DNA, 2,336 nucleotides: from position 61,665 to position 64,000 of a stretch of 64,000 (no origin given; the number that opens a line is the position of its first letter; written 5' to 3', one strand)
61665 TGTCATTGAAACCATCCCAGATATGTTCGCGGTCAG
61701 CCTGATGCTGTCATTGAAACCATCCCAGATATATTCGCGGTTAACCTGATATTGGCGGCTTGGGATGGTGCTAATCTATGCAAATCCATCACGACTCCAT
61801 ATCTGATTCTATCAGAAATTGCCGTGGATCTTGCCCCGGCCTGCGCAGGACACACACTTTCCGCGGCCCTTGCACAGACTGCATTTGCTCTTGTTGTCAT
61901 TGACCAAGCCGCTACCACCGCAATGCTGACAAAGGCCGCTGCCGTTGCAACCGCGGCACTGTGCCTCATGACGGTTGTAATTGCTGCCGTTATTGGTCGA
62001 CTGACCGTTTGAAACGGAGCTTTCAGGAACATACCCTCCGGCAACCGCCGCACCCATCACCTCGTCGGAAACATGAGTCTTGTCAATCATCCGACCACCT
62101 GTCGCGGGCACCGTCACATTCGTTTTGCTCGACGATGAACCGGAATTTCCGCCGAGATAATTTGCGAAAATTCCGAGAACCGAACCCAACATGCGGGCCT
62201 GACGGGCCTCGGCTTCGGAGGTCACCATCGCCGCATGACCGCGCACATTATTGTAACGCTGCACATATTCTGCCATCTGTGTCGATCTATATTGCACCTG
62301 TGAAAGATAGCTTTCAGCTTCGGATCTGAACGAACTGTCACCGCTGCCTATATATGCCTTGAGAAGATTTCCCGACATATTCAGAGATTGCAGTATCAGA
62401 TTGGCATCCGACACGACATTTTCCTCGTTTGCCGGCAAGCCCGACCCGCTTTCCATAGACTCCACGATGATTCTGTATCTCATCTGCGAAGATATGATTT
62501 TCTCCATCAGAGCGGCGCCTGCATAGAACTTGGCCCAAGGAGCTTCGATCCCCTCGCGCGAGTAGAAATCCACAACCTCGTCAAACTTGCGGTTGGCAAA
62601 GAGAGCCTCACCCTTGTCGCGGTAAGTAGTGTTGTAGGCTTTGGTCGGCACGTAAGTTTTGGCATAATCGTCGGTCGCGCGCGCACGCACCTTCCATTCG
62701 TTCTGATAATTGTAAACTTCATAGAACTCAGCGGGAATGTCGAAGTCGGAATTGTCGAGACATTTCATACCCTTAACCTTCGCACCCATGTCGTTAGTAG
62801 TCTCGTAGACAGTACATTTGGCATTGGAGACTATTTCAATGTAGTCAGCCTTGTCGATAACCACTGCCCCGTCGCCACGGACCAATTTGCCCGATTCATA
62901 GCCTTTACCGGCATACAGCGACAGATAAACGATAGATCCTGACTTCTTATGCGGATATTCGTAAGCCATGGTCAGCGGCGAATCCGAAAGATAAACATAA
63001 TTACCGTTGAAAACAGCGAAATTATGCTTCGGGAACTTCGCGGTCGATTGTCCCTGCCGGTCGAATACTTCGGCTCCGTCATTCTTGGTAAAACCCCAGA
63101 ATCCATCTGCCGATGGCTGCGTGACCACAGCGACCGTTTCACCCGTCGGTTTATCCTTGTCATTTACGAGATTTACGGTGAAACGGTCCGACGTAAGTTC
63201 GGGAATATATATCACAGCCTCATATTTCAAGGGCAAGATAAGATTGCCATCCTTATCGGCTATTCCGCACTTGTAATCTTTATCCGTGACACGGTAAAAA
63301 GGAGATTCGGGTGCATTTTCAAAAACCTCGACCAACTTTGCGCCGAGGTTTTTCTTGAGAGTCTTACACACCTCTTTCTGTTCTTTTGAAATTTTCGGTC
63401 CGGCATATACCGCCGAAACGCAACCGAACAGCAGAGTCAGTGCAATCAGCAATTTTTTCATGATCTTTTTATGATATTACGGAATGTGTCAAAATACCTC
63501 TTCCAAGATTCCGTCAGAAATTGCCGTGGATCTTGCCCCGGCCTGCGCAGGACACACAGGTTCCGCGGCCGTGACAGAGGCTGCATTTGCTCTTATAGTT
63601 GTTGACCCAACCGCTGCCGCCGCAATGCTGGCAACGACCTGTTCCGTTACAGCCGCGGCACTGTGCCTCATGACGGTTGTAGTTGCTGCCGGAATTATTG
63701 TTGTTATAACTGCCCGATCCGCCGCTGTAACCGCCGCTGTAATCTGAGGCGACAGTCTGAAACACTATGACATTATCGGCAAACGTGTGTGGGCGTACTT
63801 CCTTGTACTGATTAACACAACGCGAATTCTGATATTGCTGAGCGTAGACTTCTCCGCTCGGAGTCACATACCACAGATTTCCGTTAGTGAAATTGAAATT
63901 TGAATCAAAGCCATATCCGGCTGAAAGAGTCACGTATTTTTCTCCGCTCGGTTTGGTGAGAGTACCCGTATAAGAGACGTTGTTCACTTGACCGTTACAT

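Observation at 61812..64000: Two adjacent exported proteins ending in a DnaJ-type (CxxCxGxG)x4 zinc-finger tail encoded by near-identical 3' ends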

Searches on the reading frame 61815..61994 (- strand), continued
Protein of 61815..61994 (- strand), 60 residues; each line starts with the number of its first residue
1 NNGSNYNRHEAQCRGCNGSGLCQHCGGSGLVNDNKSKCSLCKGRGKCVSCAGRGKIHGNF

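Call 64: search_protein_families(library=pfam, proteins=[L011:4517-5545:+, L011:3471-4493:+, L012:4626-5519:+, L012:6150-6965:+, L014:4210-5481:+, L014:3144-4142:+, L014:7457-7840:+, L010:3418-5346:-, L010:6228-7706:-, L018:5146-6159:+], max_evalue=0.001)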
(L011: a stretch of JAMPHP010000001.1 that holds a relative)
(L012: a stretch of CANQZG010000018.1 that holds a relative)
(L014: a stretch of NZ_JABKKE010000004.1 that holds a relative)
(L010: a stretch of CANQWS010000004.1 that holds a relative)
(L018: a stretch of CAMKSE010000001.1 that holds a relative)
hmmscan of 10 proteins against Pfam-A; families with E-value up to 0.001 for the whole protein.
L011:4517-5545:+ (342 aa): 0 families

L011:3471-4493:+ (340 aa): 0 families

L012:4626-5519:+ (297 aa): 0 families

L012:6150-6965:+ (271 aa): 1 family
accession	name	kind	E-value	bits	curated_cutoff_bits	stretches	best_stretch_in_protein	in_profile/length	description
PF01226.23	Form_Nir_trans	-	3.5e-80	269.3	34.6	1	9-258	2-240/240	Formate/nitrite transporter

L014:4210-5481:+ (423 aa): 0 families

L014:3144-4142:+ (332 aa): 0 families

L014:7457-7840:+ (127 aa): 2 families
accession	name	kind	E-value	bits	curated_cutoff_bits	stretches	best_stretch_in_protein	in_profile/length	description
PF00684.25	DnaJ_CXXCXGXG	-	3.1e-06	27.8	32.7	1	61-123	7-65/65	DnaJ central domain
PF15777.11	Anti-TRAP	-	3.8e-05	24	32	0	71-110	12-45/59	Tryptophan RNA-binding attenuator protein inhibitory protein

L010:3418-5346:- (642 aa): 3 families
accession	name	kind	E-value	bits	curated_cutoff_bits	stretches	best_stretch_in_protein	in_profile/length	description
PF13616.12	Rotamase_3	-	2.3e-55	186.6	22.5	2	226-326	12-115/116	PPIC-type PPIASE domain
PF00639.27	Rotamase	-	7.3e-45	152.3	21.7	2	234-324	1-96/97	PPIC-type PPIASE domain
PF13145.12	Rotamase_2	-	2.5e-23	83.6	27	1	247-334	32-118/121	PPIC-type PPIASE domain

L010:6228-7706:- (492 aa): 9 families
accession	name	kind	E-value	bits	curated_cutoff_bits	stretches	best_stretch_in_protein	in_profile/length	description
PF00478.31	IMPDH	-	6.2e-163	542.2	25.6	1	12-476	1-345/345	IMP dehydrogenase / GMP reductase domain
PF00571.33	CBS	-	2e-28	98.9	24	2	153-207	1-54/57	CBS domain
PF03060.21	NMO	-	1.2e-10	41.8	28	1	222-377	93-235/331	Nitronate monooxygenase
PF01070.24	FMN_dh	-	2.2e-06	27.4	24.9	1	274-366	219-304/350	FMN-dependent dehydrogenase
PF04131.20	NanE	-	9.4e-06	25.4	27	1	232-370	52-179/192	Putative N-acetylmannosamine-6-phosphate epimerase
PF01645.23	Glu_synthase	-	0.00011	22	20.4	1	263-364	197-304/369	Conserved region in glutamate synthase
PF02310.24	B12-binding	-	0.00081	19.7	32.1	1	234-301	41-111/121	B12 binding domain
PF00977.27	His_biosynth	-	0.00091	19.2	23.6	0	327-365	65-103/228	Histidine biosynthesis protein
PF01729.25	QRPTase_C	-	0.00092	19.4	23.1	0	203-298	59-152/169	Quinolinate phosphoribosyl transferase, C-terminal domain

L018:5146-6159:+ (337 aa): 4 families
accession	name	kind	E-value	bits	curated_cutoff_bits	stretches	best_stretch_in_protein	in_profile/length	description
PF14903.11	WG_beta_rep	-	2.6e-08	34.2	25.6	0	56-82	1-27/35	WG containing repeat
PF13181.12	TPR_8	-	6.2e-06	26.4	25.7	1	164-197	2-34/34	Tetratricopeptide repeat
PF00515.34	TPR_1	-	8e-06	25.9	27.8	1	178-197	15-34/34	Tetratricopeptide repeat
PF07719.23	TPR_2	-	0.0003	21.1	27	0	178-197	15-34/34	Tetratricopeptide repeat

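Call 82: search_protein_families(library=pfam, alignment_id=A1, max_evalue=0.1)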
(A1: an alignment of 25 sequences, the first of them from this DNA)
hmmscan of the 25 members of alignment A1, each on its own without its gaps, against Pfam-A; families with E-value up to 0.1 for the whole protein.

A. member 1, seq(57 aa): 3 families
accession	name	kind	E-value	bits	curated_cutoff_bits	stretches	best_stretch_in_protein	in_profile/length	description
PF00684.25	DnaJ_CXXCXGXG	-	9.5e-05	23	32.7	1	19-43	1-26/65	DnaJ central domain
PF25433.1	DUF7895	-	0.00017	22.3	27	1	8-33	3-28/75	Domain of unknown function (DUF7895)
PF17302.8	DUF5351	-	0.022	15.5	27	0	19-27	1-9/29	Family of unknown function (DUF5351)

B. families by the number of members that match (of 25 scanned): 6 families
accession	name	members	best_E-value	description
PF25433.1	DUF7895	25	9.1e-08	Domain of unknown function (DUF7895)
PF00684.25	DnaJ_CXXCXGXG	25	1.1e-05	DnaJ central domain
PF17302.8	DUF5351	21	0.00034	Family of unknown function (DUF5351)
PF20833.2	RNase_E_G_Thio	4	0.022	RNase E/G, Thioredoxin-like domain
PF23475.1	zf-Tbcl_FmdE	1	0.0054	FmdE treble clef zinc finger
PF23733.2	GRXCR1-2_C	1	0.046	GRXCR1/2, C-terminal domain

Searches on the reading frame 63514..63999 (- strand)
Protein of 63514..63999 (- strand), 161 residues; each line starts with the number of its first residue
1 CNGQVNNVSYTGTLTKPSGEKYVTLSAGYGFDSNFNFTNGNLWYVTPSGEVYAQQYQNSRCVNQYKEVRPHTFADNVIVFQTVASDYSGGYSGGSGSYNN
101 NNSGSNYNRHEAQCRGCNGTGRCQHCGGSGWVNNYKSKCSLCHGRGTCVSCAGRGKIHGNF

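Call 4: search_protein_families(library=pfam, proteins=[window:63514-63999:-], max_evalue=1)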
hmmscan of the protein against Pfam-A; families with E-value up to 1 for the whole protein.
window:63514-63999:- (161 aa): 4 families
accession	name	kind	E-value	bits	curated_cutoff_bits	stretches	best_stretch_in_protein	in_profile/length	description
PF00684.25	DnaJ_CXXCXGXG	-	0.0033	18.1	32.7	1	123-150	1-46/65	DnaJ central domain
PF25433.1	DUF7895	-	0.02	15.7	27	1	112-134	3-25/75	Domain of unknown function (DUF7895)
PF17302.8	DUF5351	-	0.27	12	27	0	123-132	1-10/29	Family of unknown function (DUF5351)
PF20579.4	LapA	-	0.28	12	27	1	6-65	17-77/99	LapA domain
